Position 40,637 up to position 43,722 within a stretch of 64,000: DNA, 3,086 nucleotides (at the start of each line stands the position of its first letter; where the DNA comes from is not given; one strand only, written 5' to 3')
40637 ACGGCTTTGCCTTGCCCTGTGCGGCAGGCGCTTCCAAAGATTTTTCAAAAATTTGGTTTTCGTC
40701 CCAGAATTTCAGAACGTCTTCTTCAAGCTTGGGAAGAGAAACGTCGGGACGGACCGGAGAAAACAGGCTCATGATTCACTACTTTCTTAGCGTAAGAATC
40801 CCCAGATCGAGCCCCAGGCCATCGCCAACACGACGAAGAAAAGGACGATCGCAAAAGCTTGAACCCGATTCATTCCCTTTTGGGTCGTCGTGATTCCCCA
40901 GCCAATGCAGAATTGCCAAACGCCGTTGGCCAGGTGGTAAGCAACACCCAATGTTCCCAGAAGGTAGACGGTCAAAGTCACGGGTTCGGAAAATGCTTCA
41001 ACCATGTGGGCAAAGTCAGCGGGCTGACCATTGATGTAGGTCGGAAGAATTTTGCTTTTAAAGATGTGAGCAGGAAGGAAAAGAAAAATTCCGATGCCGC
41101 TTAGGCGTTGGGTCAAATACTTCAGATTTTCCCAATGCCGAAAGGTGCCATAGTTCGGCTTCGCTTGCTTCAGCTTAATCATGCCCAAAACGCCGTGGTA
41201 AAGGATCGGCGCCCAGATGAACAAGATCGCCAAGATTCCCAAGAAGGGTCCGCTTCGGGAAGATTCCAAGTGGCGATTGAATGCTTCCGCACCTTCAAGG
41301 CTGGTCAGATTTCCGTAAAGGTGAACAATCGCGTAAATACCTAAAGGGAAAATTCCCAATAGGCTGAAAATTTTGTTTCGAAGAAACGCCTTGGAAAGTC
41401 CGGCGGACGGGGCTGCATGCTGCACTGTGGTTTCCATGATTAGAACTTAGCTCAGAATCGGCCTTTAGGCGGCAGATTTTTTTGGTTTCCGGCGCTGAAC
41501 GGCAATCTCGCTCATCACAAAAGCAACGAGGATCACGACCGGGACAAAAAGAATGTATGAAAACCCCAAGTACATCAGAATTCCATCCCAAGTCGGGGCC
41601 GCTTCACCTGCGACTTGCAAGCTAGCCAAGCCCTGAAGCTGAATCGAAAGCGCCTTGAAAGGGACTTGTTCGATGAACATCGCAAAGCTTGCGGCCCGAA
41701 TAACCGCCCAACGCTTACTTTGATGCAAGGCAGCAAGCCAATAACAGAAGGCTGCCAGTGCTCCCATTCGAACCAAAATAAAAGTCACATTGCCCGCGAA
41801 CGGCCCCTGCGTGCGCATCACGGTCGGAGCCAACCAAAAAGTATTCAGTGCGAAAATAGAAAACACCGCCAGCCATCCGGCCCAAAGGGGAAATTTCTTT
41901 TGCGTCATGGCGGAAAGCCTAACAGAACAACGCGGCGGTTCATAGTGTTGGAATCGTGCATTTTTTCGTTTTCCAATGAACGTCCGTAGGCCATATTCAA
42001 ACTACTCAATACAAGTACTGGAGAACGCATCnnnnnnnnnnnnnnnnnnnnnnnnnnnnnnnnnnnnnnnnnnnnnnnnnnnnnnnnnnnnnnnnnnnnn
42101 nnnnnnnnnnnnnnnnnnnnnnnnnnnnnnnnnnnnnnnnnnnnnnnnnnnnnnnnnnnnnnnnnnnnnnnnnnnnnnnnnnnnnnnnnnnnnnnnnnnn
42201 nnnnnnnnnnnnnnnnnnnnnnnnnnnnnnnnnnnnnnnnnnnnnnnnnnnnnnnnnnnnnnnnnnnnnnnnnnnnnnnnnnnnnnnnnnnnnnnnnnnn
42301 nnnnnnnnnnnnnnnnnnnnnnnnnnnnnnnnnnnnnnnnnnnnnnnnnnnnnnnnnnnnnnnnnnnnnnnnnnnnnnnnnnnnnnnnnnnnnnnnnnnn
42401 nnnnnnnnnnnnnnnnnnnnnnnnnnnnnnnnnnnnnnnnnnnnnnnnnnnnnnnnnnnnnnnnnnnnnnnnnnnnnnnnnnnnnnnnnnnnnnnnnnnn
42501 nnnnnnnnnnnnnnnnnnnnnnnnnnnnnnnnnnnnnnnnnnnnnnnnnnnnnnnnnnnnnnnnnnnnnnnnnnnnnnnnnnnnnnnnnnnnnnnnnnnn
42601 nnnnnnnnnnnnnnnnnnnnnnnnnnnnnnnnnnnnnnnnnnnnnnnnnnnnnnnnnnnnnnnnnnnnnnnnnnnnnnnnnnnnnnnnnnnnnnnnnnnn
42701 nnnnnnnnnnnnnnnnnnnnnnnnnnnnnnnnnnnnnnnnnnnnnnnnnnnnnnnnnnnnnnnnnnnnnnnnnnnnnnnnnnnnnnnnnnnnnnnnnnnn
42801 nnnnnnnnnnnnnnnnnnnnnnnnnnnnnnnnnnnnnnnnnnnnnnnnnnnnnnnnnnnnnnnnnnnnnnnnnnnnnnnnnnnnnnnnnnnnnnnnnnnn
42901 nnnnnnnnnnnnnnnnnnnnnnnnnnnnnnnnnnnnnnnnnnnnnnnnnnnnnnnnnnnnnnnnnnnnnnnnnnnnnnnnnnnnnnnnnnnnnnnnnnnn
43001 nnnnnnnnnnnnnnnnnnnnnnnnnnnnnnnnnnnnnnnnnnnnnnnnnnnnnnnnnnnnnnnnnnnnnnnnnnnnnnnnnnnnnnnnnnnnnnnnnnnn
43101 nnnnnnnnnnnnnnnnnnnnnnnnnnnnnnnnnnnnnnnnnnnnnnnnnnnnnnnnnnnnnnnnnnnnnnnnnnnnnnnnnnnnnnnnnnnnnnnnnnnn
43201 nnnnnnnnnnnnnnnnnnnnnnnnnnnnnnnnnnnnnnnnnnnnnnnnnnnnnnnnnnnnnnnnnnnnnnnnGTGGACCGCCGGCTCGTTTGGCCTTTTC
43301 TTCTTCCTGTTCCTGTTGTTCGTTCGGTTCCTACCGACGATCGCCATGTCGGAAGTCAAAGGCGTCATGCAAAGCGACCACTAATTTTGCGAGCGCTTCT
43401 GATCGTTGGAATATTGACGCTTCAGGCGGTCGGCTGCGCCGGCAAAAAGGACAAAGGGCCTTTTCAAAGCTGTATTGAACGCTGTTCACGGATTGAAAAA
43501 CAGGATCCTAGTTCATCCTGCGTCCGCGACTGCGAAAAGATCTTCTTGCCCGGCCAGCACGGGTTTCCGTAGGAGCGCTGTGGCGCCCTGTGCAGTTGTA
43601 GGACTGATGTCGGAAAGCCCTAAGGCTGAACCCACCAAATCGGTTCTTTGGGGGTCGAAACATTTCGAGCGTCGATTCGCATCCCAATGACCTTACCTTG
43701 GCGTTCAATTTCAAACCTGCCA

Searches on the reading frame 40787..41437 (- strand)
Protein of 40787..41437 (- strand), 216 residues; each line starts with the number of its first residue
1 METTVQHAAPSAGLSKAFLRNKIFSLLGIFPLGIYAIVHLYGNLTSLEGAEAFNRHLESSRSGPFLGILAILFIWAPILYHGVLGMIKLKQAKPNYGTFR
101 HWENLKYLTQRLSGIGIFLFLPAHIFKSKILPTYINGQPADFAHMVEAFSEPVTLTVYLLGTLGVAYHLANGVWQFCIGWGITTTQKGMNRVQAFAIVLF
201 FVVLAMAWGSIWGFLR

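Call 3: search_protein_families(library=pfam, proteins=[window:40787-41437:-], max_evalue=0.1)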
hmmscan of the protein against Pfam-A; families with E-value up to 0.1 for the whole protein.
window:40787-41437:- (216 aa): 2 families
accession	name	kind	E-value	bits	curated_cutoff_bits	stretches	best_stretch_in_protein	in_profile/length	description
PF01127.27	Sdh_cyt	-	3.5e-12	46.9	25.8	2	92-204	7-121/122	Succinate dehydrogenase/Fumarate reductase transmembrane subunit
PF07950.16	MCP1_TM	-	6.1e-05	24.1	22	1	120-191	2-76/105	MDM10-complementing protein 1, transmembrane domain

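Call 4: search_protein_families(library=ncbifam, proteins=[window:40787-41437:-], max_evalue=0.1)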
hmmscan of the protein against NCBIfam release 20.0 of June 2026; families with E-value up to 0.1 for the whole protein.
window:40787-41437:- (216 aa): 5 families
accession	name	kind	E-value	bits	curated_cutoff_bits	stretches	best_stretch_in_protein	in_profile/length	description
TIGR02046.1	sdhC_b558_fam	subfamily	1.4e-25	90.2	96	1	19-203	4-196/212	succinate dehydrogenase (or fumarate reductase) cytochrome b subunit, b558 family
TIGR02970.1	succ_dehyd_cytB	equivalog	2.2e-10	40.8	52.3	1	103-208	17-118/120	succinate dehydrogenase, cytochrome b556 subunit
NF010073.0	PRK13554.1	subfamily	0.00073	19.2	221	1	93-203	112-216/241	fumarate reductase cytochrome b-556 subunit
NF010072.0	PRK13553.1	equivalog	0.0011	18.6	187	1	61-206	71-223/257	fumarate reductase cytochrome b subunit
TIGR02968.1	succ_dehyd_anc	equivalog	0.03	14.5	41.8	1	107-205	8-96/105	succinate dehydrogenase, hydrophobic membrane anchor protein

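Call 25: search_solved_structures(query=window:40787-41437:-, show_alignments=2, max_evalue=0.01)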
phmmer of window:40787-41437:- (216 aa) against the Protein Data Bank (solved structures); distinct sequences matched with E-value up to 0.01: 1.
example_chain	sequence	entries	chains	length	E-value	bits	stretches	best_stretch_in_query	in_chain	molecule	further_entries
9lay_C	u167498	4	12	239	6.3e-05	26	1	19-192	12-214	Succinate dehydrogenase (Or fumarate reductase) cytochrome b subunit, b558 family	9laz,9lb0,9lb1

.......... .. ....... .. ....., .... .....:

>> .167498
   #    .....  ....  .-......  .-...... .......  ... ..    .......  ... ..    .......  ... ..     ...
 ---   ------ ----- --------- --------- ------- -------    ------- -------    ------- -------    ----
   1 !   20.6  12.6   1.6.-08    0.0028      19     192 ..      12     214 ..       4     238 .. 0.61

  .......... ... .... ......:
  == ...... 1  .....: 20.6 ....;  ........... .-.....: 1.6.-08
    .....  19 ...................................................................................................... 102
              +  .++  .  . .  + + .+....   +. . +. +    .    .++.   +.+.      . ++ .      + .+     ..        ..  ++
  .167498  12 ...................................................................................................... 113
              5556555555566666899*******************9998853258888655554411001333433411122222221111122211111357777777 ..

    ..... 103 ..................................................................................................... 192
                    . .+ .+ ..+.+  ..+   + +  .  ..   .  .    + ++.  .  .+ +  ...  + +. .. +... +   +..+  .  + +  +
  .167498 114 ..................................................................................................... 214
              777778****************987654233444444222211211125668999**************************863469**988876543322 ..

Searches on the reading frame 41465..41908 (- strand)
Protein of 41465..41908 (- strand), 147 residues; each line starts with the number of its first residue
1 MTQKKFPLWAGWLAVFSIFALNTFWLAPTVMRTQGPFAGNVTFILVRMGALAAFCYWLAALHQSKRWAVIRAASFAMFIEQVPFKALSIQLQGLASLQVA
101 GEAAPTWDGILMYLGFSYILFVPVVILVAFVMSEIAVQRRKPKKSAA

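Call 3: search_protein_families(library=pfam, proteins=[window:41465-41908:-], max_evalue=0.1)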
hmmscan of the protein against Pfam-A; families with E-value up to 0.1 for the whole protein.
window:41465-41908:- (147 aa): 0 families

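Call 4: search_protein_families(library=ncbifam, proteins=[window:41465-41908:-], max_evalue=0.1)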
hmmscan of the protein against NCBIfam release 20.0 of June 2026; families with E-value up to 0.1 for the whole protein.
window:41465-41908:- (147 aa): 0 families

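Call 55: search_protein_families(library=pfam, alignment_id=A2, max_evalue=10)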
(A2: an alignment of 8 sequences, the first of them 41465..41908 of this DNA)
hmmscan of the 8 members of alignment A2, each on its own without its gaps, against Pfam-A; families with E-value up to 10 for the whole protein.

A. member 1, window:41465-41908:- (147 aa): 2 families
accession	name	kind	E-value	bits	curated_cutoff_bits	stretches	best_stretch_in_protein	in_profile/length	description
PF01757.29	Acyl_transf_3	-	0.11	12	31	1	4-122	205-322/326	Acyltransferase domain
PF19948.4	DUF6410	-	4.3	7.5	25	1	12-77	77-150/189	Family of unknown function (DUF6410)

B. families by the number of members that match (of 8 scanned): 22 families
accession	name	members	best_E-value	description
PF15844.10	TMCCDC2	2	0.0078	Transmembrane and coiled-coil domain-containing protein 2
PF01757.29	Acyl_transf_3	2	0.03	Acyltransferase domain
PF04246.17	RseC_MucC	2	0.12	Positive regulator of sigma(E), RseC/MucC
PF02605.20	PsaL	1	0.00016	Photosystem I reaction centre subunit XI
PF25707.1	UL78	1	0.00019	Herpesvirus UL78 G protein-coupled receptor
PF19395.4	DUF5970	1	0.0027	Family of unknown function (DUF5970)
PF24800.1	DUF7702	1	0.0031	Domain of unknown function (DUF7702)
PF11139.14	SfLAP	1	0.0035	Sap, sulfolipid-1-addressing protein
PF11992.13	TgpA_N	1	0.028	TgpA N-terminal domain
PF12422.13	Condensin2nSMC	1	0.058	Condensin II non structural maintenance of chromosomes subunit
PF20967.2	MASE7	1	0.073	MASE7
PF00335.26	Tetraspanin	1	0.17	Tetraspanin family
PF15820.10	ECSCR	1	0.18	Endothelial cell-specific chemotaxis regulator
PF06719.19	AraC_N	1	0.21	AraC-type transcriptional regulator N-terminus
PF01988.24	VIT1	1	0.89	VIT family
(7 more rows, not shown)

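Call 61: search_protein_representatives(protein=window:41465-41908:-)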
Query: 147 residues. Proteins with E-value up to 0.001 (for the whole library): 37; up to 1e-10: 6; up to 1e-30: 1. The best 37 are listed.
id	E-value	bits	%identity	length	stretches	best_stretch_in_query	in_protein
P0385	7.2e-56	204.7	78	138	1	15-145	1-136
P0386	3.2e-16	76.1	36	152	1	9-136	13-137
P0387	1.3e-14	70.9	37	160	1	7-136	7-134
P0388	7.5e-14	68.5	30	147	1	12-145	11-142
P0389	4.8e-12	62.6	36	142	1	14-140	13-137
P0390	5.9e-11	59.1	32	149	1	5-136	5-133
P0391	5.0e-10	56.1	32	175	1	15-136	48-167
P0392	5.0e-10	56.1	30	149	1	14-137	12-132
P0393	5.1e-10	56.1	28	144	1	15-139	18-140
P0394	3.4e-09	53.4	37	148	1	17-136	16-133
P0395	5.1e-08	49.6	27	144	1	6-143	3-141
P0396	7.5e-08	49.0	29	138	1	12-138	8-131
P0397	2.2e-07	47.5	26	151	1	8-138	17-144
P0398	4.5e-07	46.5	30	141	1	10-134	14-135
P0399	5.2e-07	46.3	33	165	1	13-135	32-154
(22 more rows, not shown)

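Call 62: predict_structure(protein=window:41465-41908:-)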
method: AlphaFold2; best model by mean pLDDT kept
length: 147 residues; sequences in the alignment: 1
mean_pLDDT: 62.0   pTM: 0.41
mean pLDDT of the five models: 62.0, 59.6, 56.9, 56.9, 56.1
residues with pLDDT >= 90: 0; 70-90: 30; 50-70: 98; < 50: 19
segments of 3 or more residues with pLDDT < 50: 1-3, 82-85, 87-90, 101-104
pLDDT, mean of each block of 10 residues (from residue 1): 55 69 70 72 72 67 61 58 48 53 53 58 64 70 60
secondary structure, 60 per line:
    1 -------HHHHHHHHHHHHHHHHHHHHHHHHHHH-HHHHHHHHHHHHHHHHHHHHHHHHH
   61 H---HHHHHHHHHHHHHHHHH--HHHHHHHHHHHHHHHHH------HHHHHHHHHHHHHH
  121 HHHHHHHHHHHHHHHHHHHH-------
elements in order: H8-34 H36-61 H65-81 H84-100 H107-140

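Call 73: predict_structure(alignment_id=A3)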
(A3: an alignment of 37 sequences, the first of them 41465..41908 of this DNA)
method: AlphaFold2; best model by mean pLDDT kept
length: 147 residues; sequences in the alignment: 37
mean_pLDDT: 93.1   pTM: 0.83
mean pLDDT of the five models: 93.1, 91.9, 91.6, 91.2, 90.9
residues with pLDDT >= 90: 121; 70-90: 21; 50-70: 5; < 50: 0
segments of 3 or more residues with pLDDT < 50: none
pLDDT, mean of each block of 10 residues (from residue 1): 83 98 97 98 97 97 93 97 95 84 89 95 97 95 75
secondary structure, 60 per line:
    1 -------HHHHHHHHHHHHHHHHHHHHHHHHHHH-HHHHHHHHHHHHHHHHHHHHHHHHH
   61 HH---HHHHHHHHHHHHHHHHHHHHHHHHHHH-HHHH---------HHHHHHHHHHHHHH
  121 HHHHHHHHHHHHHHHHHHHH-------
elements in order: H8-34 H36-62 H66-92 H94-97 H107-140

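Call 76: fold_search(model_id=the predicted structure, library=pdb)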
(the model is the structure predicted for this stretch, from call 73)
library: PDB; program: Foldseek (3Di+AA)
matches with E <= 10: 121; with E <= 0.001: 0
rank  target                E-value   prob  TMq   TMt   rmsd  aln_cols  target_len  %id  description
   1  4x0r_A                1.2e+00  0.13  0.24  0.19  13.3       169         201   10  Crystal structure of human MxB stalk domain (released 2014-12-10)
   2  8a6m_MODEL_1_A        1.4e+00  0.13  0.22  0.21  11.3       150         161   13  Phosphatidylserine-dependent synaptic vesicle membrane sculpting by synaptogyrin (released 2023-05-24)
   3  9e0h_A                1.7e+00  0.16  0.26  0.25  11.6       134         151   22  De novo calcium channel heptamer, CalC6_3 with DHR extensions. Off target multimerization state (released 2025-10-01)
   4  9nr9_F                2.1e+00  0.13  0.24  0.21  11.1       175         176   12  The structure of GluA1/A4 LBD-TMD with 2 TARPs (released 2025-07-02)
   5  6r80                  2.1e+00  0.10  0.22  0.17  15.8       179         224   10  Structure of AFF4 C-terminal homology domain (released 2019-06-12)
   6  4x0r_B                2.3e+00  0.07  0.21  0.16  18.6       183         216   12  Crystal structure of human MxB stalk domain (released 2014-12-10)
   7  9dzw_A                2.6e+00  0.12  0.25  0.26  10.7       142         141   20  De novo calcium channel hexamer, CalC6_3 with DHR extensions (released 2025-10-01)
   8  5kc0                  2.6e+00  0.07  0.19  0.17  14.1       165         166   17  Crystal structure of TmRibU, hexagonal crystal form (released 2016-06-29)
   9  9kpz_B                2.6e+00  0.07  0.21  0.15  24.9       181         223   15  Structure of TolQRA complex at pH 5.4 from E.coli (released 2026-03-04)
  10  4r0y_B                2.8e+00  0.14  0.28  0.12  10.6       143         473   10  Structure of Maltose-binding Protein Fusion with the C-terminal GH1 domain of Guanylate Kinase-associated Protein from (released 2014-09-10)
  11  8e0m_G                3.1e+00  0.12  0.24  0.22   8.5       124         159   12  Homotrimeric variant of tcTRP9, BGL15 (released 2023-04-12)
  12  7w2z_R                3.3e+00  0.08  0.21  0.15  12.6       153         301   15  Cryo-EM structure of the ghrelin-bound human ghrelin receptor-Go complex (released 2022-01-19)
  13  5kbw_B                3.3e+00  0.05  0.19  0.17  14.4       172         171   16  Crystal structure of TmRibU, the riboflavin-binding S subunit from the Thermotoga maritima ECF transporter (released 2016-06-29)
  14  9ipm_A                3.4e+00  0.09  0.27  0.24  13.6       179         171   12  Hemichannel sub-structure of Cx36/GJD2 gap junction intercellular channel (FN conformation) in soybean polar lipid nan (released 2026-01-21)
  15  4r0y_A                3.6e+00  0.11  0.25  0.10  10.7       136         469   10  Structure of Maltose-binding Protein Fusion with the C-terminal GH1 domain of Guanylate Kinase-associated Protein from (released 2014-09-10)
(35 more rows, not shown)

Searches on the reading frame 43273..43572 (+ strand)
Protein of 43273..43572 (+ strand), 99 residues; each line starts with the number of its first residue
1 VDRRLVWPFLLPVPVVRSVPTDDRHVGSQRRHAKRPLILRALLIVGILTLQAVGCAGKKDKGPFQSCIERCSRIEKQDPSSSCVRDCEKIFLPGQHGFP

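Call 3: search_protein_families(library=pfam, proteins=[window:43273-43572:+], max_evalue=0.1)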
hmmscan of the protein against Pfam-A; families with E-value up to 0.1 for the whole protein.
window:43273-43572:+ (99 aa): 0 families

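Call 4: search_protein_families(library=ncbifam, proteins=[window:43273-43572:+], max_evalue=0.1)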
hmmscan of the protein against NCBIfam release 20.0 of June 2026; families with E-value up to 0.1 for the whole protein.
window:43273-43572:+ (99 aa): 1 family
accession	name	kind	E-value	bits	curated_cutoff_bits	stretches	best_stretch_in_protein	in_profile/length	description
NF058595.1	invert_tail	domain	0.074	13.4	37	1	28-63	45-80/113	lipo-invert putative C-terminal anchoring domain-containing protein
